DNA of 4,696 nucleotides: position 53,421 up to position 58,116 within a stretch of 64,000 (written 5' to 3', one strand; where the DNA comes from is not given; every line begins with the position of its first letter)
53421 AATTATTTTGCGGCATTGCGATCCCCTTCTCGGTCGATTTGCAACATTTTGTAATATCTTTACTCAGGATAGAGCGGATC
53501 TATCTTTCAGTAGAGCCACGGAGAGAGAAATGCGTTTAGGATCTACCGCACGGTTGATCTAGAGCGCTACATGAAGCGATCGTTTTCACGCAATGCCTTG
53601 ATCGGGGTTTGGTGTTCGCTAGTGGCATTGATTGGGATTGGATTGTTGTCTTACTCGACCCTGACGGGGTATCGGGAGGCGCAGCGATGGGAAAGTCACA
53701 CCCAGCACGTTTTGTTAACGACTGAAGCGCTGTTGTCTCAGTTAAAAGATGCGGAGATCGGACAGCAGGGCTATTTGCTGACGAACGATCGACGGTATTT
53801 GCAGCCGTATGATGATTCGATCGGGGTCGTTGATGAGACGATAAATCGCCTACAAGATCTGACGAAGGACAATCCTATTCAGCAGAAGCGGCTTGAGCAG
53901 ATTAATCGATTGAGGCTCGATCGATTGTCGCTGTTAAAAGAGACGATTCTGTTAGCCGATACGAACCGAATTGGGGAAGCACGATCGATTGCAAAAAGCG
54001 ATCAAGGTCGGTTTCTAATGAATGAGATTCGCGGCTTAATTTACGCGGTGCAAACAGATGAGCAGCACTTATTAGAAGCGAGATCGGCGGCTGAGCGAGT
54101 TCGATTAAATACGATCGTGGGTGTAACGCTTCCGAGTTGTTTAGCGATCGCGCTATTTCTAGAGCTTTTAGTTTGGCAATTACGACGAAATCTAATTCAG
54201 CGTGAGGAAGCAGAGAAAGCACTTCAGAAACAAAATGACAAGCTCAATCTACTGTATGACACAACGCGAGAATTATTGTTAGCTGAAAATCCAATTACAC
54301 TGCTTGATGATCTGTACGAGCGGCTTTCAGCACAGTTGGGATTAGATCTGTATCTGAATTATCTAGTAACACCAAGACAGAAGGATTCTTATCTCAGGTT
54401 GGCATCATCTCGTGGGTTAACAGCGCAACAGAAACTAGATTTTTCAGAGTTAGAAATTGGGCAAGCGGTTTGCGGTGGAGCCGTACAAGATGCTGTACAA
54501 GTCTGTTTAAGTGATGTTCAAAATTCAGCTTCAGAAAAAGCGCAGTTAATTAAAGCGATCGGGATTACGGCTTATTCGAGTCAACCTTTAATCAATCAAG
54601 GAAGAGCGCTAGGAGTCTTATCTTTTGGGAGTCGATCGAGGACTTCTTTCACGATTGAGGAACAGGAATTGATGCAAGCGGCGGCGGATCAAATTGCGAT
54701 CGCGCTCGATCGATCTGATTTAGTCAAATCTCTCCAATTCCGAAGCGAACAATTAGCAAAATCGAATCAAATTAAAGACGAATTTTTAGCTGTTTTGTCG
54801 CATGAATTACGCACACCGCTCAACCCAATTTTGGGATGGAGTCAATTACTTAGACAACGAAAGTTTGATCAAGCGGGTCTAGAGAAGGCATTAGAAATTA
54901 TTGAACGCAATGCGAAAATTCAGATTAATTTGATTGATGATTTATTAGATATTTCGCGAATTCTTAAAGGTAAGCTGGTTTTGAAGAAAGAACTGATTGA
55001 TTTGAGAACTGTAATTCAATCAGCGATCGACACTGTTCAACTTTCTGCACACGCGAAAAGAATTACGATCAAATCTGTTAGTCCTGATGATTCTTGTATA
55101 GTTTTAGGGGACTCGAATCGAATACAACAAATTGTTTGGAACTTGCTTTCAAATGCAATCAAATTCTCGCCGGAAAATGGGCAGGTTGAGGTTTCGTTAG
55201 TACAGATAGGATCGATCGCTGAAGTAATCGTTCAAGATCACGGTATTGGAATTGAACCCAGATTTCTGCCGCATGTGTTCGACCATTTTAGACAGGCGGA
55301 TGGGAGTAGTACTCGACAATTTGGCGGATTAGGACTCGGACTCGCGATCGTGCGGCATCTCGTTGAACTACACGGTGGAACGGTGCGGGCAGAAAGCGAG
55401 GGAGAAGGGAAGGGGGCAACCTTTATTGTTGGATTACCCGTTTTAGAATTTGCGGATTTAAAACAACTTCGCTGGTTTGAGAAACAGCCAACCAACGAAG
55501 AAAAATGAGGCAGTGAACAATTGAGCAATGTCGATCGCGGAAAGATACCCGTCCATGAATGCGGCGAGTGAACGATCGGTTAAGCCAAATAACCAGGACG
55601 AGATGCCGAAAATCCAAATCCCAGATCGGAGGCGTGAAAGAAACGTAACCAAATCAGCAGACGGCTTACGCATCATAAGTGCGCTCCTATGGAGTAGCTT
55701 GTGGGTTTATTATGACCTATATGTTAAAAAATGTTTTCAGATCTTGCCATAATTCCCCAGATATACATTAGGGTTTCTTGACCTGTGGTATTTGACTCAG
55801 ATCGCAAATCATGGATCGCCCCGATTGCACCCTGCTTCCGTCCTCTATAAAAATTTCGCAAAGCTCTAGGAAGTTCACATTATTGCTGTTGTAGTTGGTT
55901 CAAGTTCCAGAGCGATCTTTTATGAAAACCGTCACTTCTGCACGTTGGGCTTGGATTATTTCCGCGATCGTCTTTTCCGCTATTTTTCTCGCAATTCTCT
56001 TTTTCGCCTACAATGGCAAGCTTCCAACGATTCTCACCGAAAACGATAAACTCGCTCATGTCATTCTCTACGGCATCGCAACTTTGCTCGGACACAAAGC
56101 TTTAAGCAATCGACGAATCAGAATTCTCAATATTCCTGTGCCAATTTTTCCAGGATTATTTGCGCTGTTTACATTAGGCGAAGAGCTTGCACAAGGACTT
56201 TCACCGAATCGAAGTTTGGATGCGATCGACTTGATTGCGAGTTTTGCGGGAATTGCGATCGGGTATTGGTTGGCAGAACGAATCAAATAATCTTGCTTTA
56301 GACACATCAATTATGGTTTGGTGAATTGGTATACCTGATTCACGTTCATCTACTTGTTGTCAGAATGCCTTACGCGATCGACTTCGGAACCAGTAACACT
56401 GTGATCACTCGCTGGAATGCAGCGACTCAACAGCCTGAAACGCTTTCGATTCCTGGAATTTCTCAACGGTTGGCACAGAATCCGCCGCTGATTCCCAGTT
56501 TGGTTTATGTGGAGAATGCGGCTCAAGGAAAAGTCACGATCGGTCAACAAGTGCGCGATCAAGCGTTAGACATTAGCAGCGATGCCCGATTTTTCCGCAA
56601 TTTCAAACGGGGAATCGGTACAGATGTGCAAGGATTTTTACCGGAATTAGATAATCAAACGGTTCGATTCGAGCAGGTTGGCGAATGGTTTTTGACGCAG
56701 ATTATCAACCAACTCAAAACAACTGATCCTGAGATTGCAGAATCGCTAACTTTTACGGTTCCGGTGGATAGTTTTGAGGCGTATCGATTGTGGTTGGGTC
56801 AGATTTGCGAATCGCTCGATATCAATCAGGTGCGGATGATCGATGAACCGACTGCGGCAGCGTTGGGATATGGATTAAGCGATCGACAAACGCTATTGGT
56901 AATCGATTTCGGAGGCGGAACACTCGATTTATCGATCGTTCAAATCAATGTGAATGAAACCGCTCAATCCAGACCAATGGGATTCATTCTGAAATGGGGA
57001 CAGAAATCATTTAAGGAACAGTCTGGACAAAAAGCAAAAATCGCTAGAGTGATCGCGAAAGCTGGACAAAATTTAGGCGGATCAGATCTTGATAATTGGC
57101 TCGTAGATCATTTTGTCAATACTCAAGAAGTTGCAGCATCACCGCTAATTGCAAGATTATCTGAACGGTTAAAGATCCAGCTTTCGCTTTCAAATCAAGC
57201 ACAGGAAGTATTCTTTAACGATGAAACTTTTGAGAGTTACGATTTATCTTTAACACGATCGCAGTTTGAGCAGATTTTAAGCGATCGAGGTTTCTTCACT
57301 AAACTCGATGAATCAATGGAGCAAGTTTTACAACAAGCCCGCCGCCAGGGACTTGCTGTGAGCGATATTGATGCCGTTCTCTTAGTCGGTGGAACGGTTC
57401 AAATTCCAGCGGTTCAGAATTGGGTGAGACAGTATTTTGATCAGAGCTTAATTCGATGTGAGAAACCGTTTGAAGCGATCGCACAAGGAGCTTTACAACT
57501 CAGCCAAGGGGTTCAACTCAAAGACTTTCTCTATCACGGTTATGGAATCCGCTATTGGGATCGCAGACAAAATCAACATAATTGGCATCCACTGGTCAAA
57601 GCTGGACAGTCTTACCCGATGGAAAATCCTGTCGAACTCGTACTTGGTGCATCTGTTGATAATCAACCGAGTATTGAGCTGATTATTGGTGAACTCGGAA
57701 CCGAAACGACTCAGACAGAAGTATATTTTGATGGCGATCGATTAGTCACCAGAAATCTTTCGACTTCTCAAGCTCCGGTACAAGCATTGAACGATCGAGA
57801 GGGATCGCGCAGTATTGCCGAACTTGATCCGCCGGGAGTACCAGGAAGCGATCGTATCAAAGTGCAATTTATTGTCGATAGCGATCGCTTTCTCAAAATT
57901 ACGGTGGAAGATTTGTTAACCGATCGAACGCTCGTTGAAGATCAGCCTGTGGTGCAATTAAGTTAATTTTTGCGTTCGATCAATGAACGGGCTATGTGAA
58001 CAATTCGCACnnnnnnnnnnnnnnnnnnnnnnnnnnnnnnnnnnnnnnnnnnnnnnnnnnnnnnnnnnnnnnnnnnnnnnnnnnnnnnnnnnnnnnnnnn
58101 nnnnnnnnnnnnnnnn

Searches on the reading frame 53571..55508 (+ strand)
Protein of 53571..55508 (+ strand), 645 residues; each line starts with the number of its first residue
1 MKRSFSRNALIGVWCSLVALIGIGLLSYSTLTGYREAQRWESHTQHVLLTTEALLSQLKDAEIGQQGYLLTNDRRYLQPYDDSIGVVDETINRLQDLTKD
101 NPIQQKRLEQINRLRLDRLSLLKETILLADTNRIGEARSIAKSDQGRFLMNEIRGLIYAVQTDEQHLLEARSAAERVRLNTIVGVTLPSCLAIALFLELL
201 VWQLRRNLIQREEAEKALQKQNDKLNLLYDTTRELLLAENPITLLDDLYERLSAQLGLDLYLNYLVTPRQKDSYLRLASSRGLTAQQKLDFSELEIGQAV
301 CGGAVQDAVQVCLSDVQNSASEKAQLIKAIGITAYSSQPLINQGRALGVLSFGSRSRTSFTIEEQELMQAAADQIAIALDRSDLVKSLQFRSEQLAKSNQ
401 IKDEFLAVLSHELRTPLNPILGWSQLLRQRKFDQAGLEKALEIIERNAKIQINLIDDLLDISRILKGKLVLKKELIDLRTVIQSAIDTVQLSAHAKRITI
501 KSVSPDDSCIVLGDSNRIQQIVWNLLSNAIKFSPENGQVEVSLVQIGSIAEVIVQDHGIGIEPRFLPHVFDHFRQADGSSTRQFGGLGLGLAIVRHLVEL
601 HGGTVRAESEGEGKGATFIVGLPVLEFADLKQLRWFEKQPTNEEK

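Call 65: search_protein_families(library=pfam, proteins=[window:53571-55508:+], max_evalue=0.00001)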
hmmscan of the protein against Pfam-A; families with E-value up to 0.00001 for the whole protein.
window:53571-55508:+ (645 aa): 6 families
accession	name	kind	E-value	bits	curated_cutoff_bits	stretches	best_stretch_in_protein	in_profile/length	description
PF05227.19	CHASE3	-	8.2e-35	120.1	28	1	38-173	2-137/138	CHASE3 domain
PF02518.31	HATPase_c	-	5.2e-29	101.4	26.4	1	513-624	1-109/111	Histidine kinase-, DNA gyrase B-, and HSP90-like ATPase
PF00512.31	HisKA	-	3.7e-16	59.4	26.9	1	402-464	2-63/66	His Kinase A (phospho-acceptor) domain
PF01590.32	GAF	-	2.2e-13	51.3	22.4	1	241-379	2-133/133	GAF domain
PF13185.12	GAF_2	-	5.3e-12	46.5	28.6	1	243-380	6-136/136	GAF domain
PF13492.12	GAF_3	-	1.6e-06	29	27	1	244-381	5-129/129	GAF domain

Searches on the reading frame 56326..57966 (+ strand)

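Call 65: search_protein_families(library=pfam, proteins=[window:56326-57966:+], max_evalue=0.00001)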
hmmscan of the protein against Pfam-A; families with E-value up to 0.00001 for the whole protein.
window:56326-57966:+ (546 aa): 2 families
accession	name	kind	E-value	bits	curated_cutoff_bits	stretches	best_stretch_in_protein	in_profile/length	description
PF00012.26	HSP70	-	6.1e-33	114.3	20.6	2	248-389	219-368/599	Hsp70 protein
PF06723.19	MreB_Mbl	-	4.9e-11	42.5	27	1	118-208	73-165/327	MreB/Mbl protein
